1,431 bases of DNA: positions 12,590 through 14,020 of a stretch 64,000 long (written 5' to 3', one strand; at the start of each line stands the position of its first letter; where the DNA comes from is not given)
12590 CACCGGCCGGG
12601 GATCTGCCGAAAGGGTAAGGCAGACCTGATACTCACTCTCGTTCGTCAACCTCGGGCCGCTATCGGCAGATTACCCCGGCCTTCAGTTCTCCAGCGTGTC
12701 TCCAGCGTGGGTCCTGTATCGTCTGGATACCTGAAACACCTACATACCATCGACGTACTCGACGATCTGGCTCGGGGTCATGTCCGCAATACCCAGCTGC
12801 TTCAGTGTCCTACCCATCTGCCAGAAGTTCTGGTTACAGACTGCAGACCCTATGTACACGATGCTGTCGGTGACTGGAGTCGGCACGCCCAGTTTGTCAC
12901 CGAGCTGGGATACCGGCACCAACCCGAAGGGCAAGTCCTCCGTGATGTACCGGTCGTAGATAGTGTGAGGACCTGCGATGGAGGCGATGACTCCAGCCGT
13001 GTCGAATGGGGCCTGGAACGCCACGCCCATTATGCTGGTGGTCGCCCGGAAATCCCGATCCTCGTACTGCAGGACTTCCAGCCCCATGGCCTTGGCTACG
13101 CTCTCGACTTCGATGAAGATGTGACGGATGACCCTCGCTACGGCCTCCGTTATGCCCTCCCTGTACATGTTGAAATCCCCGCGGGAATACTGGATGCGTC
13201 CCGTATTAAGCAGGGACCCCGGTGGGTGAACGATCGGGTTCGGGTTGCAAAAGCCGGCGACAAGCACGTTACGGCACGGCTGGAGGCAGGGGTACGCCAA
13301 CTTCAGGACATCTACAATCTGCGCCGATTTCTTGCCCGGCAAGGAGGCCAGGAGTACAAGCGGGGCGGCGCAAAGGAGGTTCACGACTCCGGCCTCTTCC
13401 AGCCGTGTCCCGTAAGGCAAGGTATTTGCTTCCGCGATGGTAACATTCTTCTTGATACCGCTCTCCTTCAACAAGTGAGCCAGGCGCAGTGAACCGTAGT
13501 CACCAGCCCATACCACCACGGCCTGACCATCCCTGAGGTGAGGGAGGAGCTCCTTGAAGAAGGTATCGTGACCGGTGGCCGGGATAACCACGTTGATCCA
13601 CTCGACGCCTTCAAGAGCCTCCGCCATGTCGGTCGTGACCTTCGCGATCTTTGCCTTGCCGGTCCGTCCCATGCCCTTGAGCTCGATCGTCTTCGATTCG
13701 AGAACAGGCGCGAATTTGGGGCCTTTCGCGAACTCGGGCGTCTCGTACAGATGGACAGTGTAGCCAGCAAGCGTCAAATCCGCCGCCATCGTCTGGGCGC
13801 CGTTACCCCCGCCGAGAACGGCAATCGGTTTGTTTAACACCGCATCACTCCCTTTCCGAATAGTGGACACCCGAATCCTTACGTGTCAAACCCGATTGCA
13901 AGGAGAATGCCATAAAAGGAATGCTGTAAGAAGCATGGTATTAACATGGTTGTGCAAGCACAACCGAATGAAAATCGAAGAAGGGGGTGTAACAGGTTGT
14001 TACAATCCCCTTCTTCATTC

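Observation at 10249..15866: Sigma-54-controlled cluster of two opine-dehydrogenase-family paralogs and a permease-like membrane protein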

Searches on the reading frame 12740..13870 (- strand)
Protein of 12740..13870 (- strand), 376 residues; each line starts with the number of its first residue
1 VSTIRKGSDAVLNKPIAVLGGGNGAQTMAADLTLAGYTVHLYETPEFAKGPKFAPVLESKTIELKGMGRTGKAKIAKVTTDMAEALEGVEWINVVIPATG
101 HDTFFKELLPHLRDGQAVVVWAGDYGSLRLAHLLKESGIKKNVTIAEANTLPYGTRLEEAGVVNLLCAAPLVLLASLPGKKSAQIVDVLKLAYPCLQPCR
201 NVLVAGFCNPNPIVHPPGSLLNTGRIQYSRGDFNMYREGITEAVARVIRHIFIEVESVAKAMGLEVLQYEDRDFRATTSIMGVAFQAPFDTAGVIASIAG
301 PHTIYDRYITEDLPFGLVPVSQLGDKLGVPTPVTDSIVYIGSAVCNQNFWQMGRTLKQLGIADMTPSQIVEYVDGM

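Call 3: search_protein_families(library=pfam, proteins=[window:12740-13870:-])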
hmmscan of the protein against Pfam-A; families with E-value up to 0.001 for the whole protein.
window:12740-13870:- (376 aa): 2 families
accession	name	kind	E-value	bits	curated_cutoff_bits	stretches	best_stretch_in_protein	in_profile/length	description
PF02317.23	Octopine_DH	-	2.7e-36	125.3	30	1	198-345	1-150/150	NAD/NADP octopine/nopaline dehydrogenase, alpha-helical domain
PF01210.29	NAD_Gly3P_dh_N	-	5.9e-05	23.5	23.1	1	16-120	2-101/158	NAD-dependent glycerol-3-phosphate dehydrogenase N-terminus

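Call 4: search_protein_families(library=ncbifam, proteins=[window:12740-13870:-])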
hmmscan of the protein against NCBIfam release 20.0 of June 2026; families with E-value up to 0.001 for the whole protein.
window:12740-13870:- (376 aa): 1 family
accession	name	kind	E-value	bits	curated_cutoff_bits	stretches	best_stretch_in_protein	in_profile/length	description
NF000942.0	PRK00094.1-4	subfamily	6.9e-05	22.2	257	1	14-121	3-105/334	NAD(P)H-dependent glycerol-3-phosphate dehydrogenase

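Call 7: search_solved_structures(query=window:12740-13870:-, max_evalue=0.01, show_alignments=1)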
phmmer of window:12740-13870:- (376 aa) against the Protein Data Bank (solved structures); distinct sequences matched with E-value up to 0.01: 3.
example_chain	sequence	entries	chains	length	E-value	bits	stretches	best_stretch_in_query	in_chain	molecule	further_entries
1bg6_A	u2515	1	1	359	8.6e-39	136.9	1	13-369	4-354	N-(1-D-CARBOXYLETHYL)-L-NORVALINE DEHYDROGENASE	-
3iqd_B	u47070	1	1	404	1.6e-09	40.6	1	16-190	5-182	Octopine dehydrogenase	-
3c7a_A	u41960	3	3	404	2.3e-09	40.1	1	16-190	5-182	Octopine dehydrogenase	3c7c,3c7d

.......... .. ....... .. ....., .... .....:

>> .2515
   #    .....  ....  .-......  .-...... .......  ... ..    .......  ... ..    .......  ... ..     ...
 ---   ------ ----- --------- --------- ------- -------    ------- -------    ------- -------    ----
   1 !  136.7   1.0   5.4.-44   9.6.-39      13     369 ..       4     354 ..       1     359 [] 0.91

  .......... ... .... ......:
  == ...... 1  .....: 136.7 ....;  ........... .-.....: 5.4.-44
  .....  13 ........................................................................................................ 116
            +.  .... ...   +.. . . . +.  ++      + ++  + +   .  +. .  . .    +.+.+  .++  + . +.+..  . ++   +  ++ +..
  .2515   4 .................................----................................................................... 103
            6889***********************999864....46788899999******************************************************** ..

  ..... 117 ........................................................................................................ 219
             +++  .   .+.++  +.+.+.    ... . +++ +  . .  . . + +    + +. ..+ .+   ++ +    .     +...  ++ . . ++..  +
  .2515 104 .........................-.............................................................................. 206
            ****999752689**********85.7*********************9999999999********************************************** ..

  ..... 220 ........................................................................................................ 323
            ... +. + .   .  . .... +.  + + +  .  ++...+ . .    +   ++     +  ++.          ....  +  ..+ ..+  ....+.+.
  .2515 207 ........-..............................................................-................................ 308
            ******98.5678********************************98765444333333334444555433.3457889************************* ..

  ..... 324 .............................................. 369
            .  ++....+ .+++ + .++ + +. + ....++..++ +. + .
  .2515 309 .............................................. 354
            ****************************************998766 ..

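Call 18: find_homologous_proteins(query=window:12740-13870:-)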
Query window:12740-13870:- (376 aa): 770 proteins with E <= 0.001 among 8000 candidates; the best 120 are listed.
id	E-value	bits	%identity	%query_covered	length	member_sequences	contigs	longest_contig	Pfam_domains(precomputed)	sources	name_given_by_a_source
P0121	5.3e-243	824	100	97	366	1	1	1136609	PF02317.24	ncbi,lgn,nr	ncbi:MAG: hypothetical protein HPY55_00785 [Firmicutes bacterium]|nr:hypothetical protein [Bacillota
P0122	1.9e-221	753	89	97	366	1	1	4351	PF02317.24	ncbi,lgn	-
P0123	1.8e-208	710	84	97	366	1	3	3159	PF02317.24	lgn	-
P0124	1.7e-203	694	81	99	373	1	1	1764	PF02317.24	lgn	-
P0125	1.3e-187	641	76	97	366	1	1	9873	PF02317.24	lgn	-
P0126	4.3e-186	636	75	97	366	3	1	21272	PF02317.24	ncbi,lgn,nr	ncbi:MAG: NAD/NADP octopine/nopaline dehydrogenase family protein [Bacillota bacterium]|nr:NAD/NADP 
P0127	9.1e-183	625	75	97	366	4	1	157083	PF02317.24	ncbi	-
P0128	2.6e-178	611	72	97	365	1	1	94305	PF02317.24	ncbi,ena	-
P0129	1.5e-169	582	72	97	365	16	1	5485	PF02317.24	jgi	-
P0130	1.4e-166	572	68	97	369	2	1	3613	PF02317.24,PF01210.30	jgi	-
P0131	5.6e-160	550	68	92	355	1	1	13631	PF02317.24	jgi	-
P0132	1.2e-152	526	65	97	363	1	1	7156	PF02317.24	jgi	-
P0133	1.6e-150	519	64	97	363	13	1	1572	PF02317.24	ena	-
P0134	3.1e-149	515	63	97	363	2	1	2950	PF02317.24,PF01210.30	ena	-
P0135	1.9e-148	513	64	97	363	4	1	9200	PF02317.24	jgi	-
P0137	3.3e-147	508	62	97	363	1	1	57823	PF02317.24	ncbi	ncbi:NAD/NADP octopine/nopaline dehydrogenase family protein [Chloroflexota bacterium]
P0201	1.1e-130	454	57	96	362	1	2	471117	PF02317.24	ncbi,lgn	-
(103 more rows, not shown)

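Call 19: find_encoding_contigs(protein=P0127, flank=8000, max_places=1)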
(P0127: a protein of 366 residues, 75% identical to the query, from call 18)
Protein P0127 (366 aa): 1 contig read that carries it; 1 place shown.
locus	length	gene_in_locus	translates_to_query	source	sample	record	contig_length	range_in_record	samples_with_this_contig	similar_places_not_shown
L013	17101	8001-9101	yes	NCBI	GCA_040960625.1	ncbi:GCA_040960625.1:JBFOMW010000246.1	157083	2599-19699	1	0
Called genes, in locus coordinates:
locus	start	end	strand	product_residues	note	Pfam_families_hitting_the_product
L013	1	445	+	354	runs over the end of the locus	PF02626:CT_A_B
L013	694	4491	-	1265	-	PF00580:UvrD-helicase, PF13245:AAA_19, PF13361:UvrD_C, PF13538:UvrD_C_2 (faint), PF12705:PDDEXK_1 (weak)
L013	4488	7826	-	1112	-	PF21445:ADDB_N, PF12705:PDDEXK_1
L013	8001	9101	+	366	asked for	PF02317:Octopine_DH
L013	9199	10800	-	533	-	PF07969:Amidohydro_3, PF01979:Amidohydro_1 (faint), PF07969:Amidohydro_3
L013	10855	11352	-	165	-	PF00293:NUDIX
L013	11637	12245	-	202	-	-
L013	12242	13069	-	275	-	-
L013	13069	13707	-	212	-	-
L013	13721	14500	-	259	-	PF20539:DUF6754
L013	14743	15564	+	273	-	-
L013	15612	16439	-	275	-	PF06182:ABC2_membrane_6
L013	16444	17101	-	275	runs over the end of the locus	PF06182:ABC2_membrane_6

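Call 20: find_encoding_contigs(protein=P0128, flank=8000, max_places=1)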
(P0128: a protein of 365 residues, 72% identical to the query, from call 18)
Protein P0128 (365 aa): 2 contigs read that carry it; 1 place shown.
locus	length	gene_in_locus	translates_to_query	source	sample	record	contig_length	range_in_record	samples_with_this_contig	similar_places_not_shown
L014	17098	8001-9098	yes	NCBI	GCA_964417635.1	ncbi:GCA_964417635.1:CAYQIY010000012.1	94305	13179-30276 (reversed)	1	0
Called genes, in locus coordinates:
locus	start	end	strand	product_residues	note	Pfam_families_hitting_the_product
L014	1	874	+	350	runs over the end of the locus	PF02626:CT_A_B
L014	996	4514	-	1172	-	PF00580:UvrD-helicase, PF13245:AAA_19, PF13361:UvrD_C, PF13538:UvrD_C_2 (faint), PF12705:PDDEXK_1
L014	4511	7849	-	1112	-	PF21445:ADDB_N, PF12705:PDDEXK_1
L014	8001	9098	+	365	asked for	PF02317:Octopine_DH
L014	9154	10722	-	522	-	PF07969:Amidohydro_3, PF01979:Amidohydro_1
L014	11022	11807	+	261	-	PF20539:DUF6754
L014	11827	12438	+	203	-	-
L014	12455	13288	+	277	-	-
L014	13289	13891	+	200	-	-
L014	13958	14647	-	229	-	PF06182:ABC2_membrane_6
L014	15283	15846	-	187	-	PF00005:ABC_tran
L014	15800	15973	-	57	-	-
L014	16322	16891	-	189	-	PF04011:LemA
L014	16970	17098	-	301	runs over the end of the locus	PF04536:TPM_phosphatase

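Call 21: find_encoding_contigs(protein=P0137, flank=8000, max_places=1)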
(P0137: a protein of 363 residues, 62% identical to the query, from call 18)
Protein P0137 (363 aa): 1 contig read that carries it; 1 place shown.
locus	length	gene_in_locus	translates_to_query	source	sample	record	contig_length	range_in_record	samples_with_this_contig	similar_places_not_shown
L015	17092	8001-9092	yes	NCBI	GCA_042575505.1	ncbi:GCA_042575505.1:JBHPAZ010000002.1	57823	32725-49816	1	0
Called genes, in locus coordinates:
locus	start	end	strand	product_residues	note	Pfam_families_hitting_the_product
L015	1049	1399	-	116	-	-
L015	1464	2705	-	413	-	PF02812:ELFV_dehydrog_N, PF00208:ELFV_dehydrog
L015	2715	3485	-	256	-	PF00977:His_biosynth, PF01207:Dus, PF02581:TMP-TENI (faint), PF03060:NMO (faint), PF05690:ThiG (faint)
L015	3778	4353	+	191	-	PF08551:DUF1751 (weak), PF01694:Rhomboid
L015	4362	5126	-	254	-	PF01061:ABC2_membrane, PF12698:ABC2_membrane_3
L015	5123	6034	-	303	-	PF00005:ABC_tran, PF13304:AAA_21 (faint), PF27102:NodI_C (faint)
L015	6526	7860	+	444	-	PF07690:MFS_1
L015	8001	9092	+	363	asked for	PF02317:Octopine_DH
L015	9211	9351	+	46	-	PF18930:DUF5679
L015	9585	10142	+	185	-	PF00293:NUDIX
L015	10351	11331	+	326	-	PF00226:DnaJ, PF01556:DnaJ_C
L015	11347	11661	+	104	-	PF13411:MerR_1, PF13591:MerR_2, PF00376:MerR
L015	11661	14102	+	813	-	PF02861:Clp_N, PF00004:AAA, PF23569:NBD_SMAX1, PF17871:AAA_lid_9, PF00004:AAA, PF07724:AAA_2, PF07728:AAA_5, PF10431:ClpB_D2-small, +10 more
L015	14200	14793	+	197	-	PF09335:VTT_dom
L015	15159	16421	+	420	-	PF07690:MFS_1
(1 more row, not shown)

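Call 22: find_encoding_contigs(protein=P0201, flank=8000, max_places=1)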
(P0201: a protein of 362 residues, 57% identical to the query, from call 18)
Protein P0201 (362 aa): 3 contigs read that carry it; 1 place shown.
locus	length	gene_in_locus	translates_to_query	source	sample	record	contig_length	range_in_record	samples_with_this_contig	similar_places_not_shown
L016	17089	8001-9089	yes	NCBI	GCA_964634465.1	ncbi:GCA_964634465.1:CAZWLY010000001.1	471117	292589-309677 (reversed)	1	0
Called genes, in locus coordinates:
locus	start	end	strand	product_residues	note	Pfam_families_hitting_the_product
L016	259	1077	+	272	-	PF13489:Methyltransf_23, PF01209:Ubie_methyltran, PF13847:Methyltransf_31, PF08241:Methyltransf_11, PF08242:Methyltransf_12, PF13649:Methyltransf_25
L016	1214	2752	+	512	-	PF00496:SBP_bac_5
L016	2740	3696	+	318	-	PF19300:BPD_transp_1_N (faint), PF00528:BPD_transp_1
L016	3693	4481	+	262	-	PF00528:BPD_transp_1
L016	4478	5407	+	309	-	PF00005:ABC_tran, PF08352:oligo_HPY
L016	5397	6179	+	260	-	PF00005:ABC_tran, PF13304:AAA_21 (faint)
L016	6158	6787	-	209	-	PF09626:DHC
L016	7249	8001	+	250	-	PF00392:GntR, PF07729:FCD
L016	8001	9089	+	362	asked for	PF02317:Octopine_DH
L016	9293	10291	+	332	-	PF03480:DctP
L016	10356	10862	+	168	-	PF04290:DctQ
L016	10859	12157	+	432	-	PF06808:DctM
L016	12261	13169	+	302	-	PF01063:Aminotran_4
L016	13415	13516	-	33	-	-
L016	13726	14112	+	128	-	-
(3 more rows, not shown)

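Call 61: find_encoding_contigs(protein=P0122, flank=10000, max_places=2)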
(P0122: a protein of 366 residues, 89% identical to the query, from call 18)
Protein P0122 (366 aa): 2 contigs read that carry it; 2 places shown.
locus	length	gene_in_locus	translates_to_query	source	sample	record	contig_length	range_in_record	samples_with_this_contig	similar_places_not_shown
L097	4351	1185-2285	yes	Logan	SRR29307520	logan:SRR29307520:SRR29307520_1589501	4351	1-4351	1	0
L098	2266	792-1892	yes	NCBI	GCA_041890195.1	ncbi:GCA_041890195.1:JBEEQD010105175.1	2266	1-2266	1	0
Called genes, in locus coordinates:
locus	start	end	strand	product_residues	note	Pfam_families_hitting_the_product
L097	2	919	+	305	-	?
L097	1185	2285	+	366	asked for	PF02317:Octopine_DH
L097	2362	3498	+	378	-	-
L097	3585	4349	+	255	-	?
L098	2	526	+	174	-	?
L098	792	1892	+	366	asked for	PF02317:Octopine_DH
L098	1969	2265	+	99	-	?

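Call 62: find_encoding_contigs(protein=P0126, flank=10000, max_places=2)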
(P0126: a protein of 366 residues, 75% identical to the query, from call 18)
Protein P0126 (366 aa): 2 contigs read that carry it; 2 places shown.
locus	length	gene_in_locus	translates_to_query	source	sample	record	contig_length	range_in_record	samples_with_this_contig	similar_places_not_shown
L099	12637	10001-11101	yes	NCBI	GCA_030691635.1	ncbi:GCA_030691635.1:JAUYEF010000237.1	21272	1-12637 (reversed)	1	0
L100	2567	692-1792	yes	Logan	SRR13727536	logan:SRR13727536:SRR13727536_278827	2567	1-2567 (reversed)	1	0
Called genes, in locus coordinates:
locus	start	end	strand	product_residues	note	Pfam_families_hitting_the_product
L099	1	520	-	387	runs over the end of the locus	PF01168:Ala_racemase_N, PF00842:Ala_racemase_C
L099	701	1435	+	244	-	PF02682:CT_C_D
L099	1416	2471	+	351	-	PF02626:CT_A_B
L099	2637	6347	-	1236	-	PF00580:UvrD-helicase, PF13245:AAA_19, PF13361:UvrD_C, PF13538:UvrD_C_2 (faint), PF12705:PDDEXK_1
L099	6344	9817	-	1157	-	PF21445:ADDB_N, PF12705:PDDEXK_1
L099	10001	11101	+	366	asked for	PF02317:Octopine_DH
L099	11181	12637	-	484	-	PF01979:Amidohydro_1 (faint), PF07969:Amidohydro_3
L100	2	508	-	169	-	?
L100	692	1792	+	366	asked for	PF02317:Octopine_DH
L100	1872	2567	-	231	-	?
